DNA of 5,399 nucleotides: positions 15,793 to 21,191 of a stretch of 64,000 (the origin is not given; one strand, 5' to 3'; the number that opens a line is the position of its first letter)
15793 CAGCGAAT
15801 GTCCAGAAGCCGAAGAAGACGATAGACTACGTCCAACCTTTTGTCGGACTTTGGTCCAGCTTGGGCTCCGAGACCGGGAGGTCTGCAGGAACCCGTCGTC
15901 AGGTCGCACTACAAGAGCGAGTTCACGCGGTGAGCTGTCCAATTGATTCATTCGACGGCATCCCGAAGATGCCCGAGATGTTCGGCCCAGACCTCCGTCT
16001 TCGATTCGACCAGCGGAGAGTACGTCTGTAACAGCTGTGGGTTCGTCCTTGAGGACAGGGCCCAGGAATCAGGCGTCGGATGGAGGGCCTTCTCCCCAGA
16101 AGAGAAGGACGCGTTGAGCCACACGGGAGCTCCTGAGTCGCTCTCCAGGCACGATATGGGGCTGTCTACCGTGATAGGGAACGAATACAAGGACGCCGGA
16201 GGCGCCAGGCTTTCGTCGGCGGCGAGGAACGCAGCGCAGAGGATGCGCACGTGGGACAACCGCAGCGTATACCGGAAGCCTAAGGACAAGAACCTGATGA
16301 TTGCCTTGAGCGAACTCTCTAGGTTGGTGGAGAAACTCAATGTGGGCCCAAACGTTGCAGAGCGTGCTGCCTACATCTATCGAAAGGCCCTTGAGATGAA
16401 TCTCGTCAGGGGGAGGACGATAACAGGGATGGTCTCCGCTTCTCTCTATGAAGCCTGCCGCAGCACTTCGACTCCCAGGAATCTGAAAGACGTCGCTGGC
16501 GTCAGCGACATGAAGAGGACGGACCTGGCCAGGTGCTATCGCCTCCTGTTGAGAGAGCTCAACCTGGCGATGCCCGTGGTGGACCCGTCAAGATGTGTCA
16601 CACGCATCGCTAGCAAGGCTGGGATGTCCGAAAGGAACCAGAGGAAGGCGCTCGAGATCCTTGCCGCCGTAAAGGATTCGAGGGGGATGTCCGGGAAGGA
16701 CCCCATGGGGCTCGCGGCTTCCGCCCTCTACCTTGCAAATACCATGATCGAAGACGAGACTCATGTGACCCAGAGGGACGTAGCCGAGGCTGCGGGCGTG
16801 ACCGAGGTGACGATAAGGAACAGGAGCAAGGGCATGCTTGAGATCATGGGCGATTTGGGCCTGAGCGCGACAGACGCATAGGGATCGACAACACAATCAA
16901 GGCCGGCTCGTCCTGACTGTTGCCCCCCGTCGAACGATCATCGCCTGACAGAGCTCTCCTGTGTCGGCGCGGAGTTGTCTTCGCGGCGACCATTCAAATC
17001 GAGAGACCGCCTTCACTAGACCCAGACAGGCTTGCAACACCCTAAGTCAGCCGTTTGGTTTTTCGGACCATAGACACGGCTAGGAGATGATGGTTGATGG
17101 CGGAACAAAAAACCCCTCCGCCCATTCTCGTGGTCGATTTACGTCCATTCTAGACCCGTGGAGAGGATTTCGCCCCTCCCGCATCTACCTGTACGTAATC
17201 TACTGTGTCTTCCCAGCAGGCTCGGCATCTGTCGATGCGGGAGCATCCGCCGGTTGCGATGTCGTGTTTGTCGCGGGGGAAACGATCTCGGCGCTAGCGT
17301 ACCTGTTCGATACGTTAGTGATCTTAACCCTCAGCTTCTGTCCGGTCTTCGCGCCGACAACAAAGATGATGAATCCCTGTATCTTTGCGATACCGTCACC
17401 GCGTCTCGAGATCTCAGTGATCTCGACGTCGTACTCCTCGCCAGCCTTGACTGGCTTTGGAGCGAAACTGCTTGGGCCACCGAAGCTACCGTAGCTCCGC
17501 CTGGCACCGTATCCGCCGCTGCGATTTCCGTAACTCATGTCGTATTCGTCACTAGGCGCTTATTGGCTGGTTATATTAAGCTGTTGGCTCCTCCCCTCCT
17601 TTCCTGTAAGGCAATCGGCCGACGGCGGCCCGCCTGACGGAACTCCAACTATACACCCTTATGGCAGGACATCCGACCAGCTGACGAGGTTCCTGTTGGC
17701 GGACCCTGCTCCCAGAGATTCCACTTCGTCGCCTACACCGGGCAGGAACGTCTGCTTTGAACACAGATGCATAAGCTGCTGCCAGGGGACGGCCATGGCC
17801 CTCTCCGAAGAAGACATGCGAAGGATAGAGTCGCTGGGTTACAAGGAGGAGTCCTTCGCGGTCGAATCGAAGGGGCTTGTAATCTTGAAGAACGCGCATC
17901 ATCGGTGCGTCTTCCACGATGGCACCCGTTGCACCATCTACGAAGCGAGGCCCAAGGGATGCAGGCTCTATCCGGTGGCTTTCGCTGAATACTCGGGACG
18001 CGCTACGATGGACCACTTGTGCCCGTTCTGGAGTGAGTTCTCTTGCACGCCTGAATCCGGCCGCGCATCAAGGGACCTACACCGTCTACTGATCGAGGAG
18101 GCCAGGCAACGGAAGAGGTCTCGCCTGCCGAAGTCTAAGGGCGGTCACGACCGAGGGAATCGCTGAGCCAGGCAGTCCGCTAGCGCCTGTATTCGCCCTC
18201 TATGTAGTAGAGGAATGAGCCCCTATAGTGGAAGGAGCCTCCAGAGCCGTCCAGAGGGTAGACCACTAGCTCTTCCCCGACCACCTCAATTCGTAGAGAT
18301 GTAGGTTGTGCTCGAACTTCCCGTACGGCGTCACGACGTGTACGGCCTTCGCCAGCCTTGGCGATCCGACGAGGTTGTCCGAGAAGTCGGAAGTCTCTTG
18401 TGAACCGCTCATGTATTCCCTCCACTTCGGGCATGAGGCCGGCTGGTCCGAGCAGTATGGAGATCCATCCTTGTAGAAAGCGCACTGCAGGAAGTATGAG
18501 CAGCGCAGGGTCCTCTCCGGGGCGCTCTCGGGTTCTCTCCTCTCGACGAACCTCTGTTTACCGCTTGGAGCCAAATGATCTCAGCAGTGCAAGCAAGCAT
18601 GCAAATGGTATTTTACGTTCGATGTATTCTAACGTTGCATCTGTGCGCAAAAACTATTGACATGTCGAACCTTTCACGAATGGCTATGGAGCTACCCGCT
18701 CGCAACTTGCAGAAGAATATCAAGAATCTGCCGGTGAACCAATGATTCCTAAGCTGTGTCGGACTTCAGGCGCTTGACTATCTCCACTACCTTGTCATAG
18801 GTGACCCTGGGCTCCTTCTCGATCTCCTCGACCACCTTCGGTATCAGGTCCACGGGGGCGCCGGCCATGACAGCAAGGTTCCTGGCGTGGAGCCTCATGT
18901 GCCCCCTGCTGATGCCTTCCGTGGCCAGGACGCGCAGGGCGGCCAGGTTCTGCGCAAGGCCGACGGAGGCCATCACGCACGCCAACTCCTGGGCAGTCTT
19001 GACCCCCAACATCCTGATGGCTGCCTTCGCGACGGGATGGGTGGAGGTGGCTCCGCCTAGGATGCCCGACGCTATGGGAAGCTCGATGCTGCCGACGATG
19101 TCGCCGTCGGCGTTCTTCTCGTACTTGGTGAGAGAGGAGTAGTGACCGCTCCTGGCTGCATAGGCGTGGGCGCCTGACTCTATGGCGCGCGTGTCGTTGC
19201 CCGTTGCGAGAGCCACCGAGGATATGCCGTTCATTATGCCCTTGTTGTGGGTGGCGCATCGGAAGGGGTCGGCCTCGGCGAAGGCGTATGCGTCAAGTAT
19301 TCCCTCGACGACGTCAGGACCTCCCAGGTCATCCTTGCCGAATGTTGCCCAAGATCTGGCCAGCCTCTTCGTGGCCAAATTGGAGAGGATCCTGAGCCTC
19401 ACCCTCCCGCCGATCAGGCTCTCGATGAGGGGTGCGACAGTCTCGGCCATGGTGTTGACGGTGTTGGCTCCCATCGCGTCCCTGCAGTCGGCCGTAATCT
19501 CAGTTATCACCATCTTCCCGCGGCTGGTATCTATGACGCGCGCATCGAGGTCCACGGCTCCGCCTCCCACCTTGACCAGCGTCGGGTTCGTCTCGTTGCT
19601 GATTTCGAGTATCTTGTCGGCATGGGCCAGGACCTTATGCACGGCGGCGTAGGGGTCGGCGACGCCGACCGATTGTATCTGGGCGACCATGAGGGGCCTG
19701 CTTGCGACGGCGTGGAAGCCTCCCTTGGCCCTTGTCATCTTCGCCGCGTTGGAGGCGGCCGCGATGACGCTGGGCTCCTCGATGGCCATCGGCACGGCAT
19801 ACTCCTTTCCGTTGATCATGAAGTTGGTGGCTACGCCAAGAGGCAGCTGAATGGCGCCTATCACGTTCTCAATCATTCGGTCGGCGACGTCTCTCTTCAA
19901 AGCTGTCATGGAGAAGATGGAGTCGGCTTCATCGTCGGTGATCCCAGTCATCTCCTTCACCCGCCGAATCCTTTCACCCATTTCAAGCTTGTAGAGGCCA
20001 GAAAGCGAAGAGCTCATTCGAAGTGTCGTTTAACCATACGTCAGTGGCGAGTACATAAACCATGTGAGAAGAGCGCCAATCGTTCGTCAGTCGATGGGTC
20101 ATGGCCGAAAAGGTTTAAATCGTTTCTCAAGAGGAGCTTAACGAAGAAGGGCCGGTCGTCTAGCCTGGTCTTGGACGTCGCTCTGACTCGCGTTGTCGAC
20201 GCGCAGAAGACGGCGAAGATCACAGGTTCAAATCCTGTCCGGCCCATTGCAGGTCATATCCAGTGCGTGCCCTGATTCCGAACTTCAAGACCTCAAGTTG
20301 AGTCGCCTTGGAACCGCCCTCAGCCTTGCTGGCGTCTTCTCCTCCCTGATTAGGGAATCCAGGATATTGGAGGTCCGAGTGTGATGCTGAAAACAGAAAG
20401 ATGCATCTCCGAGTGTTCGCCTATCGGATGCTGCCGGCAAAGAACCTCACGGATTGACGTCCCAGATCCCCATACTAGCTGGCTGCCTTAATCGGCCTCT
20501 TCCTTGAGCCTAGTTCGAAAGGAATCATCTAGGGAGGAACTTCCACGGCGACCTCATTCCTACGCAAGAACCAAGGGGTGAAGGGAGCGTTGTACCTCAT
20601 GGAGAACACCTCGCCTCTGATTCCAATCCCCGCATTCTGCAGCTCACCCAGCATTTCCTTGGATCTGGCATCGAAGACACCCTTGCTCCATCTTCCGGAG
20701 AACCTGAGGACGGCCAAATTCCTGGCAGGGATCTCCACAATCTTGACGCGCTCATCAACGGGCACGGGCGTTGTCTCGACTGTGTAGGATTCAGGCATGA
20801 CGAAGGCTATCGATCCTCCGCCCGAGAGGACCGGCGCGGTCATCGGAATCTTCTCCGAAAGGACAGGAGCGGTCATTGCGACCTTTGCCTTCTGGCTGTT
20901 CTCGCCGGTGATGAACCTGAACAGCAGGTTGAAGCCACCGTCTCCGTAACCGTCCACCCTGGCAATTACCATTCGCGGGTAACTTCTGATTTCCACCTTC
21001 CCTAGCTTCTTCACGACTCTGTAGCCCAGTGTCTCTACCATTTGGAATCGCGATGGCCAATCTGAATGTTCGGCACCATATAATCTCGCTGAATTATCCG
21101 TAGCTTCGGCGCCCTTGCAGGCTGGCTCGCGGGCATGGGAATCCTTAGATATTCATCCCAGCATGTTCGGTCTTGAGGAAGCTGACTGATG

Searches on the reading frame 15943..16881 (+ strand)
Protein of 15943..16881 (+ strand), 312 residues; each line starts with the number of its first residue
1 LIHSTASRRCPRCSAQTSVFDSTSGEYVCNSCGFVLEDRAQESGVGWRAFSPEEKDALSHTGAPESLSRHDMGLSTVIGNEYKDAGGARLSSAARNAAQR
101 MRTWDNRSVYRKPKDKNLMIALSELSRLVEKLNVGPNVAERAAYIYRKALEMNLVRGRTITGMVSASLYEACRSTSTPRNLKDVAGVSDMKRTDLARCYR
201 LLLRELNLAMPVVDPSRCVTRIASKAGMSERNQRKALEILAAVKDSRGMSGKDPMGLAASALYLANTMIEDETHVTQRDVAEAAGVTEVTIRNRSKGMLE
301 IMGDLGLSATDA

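Call 17: search_protein_families(library=pfam, proteins=[window:15943-16881:+], max_evalue=0.01)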
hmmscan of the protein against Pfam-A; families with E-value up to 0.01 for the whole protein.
window:15943-16881:+ (312 aa): 5 families
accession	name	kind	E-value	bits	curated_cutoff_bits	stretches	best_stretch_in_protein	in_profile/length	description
PF00382.24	TFIIB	-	1.1e-31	109.1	23.6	2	115-203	2-90/92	Transcription factor TFIIB repeat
PF08271.17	Zn_Ribbon_TF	-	3.1e-12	46.3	29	1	9-50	2-43/43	TFIIB zinc-binding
PF01667.23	Ribosomal_S27e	-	0.00075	19.6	24.5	1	9-36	9-36/55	Ribosomal protein S27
PF11781.13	Zn_ribbon_RRN7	-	0.0029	17.7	27.1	1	9-37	6-32/32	Zinc-finger of RNA-polymerase I-specific TFIIB, Rrn7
PF00134.28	Cyclin_N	-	0.0054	16.9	23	0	116-209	29-125/127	Cyclin, N-terminal domain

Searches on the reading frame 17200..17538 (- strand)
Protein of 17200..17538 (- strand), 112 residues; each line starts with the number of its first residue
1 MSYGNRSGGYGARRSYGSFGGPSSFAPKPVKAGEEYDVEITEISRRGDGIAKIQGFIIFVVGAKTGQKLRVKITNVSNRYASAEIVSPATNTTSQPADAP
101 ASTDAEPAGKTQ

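Call 89: search_protein_families(library=pfam, proteins=[window:17200-17538:-], max_evalue=0.01)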
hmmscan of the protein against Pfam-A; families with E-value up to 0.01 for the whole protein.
window:17200-17538:- (112 aa): 1 family
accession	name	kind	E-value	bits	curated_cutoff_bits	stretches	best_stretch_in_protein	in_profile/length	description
PF01938.26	TRAM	-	5.5e-13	49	21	1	30-86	2-61/61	TRAM domain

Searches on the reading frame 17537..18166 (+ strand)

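Call 17: search_protein_families(library=pfam, proteins=[window:17537-18166:+], max_evalue=0.01)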
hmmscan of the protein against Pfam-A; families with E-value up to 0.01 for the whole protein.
window:17537-18166:+ (209 aa): 1 family
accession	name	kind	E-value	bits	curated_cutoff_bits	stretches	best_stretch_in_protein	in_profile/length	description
PF03692.20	CxxCxxCC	-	8.4e-13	49.3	23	1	73-162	2-84/85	Putative zinc- or iron-chelating domain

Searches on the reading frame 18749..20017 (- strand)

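Call 22: search_protein_families(library=pfam, proteins=[window:18749-20017:-], max_evalue=0.001)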
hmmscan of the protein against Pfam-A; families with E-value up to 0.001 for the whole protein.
window:18749-20017:- (422 aa): 1 family
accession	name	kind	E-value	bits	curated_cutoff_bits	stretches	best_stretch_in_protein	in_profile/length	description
PF00368.23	HMG-CoA_red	-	4.4e-107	358.7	27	1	15-378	4-368/368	Hydroxymethylglutaryl-coenzyme A reductase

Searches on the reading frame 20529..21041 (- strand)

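Call 22: search_protein_families(library=pfam, proteins=[window:20529-21041:-], max_evalue=0.001)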
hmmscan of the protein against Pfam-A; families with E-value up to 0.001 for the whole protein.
window:20529-21041:- (170 aa): 1 family
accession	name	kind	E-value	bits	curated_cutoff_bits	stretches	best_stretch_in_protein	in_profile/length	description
PF04832.17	SOUL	-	2.8e-38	132.1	27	1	2-166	1-172/173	SOUL heme-binding protein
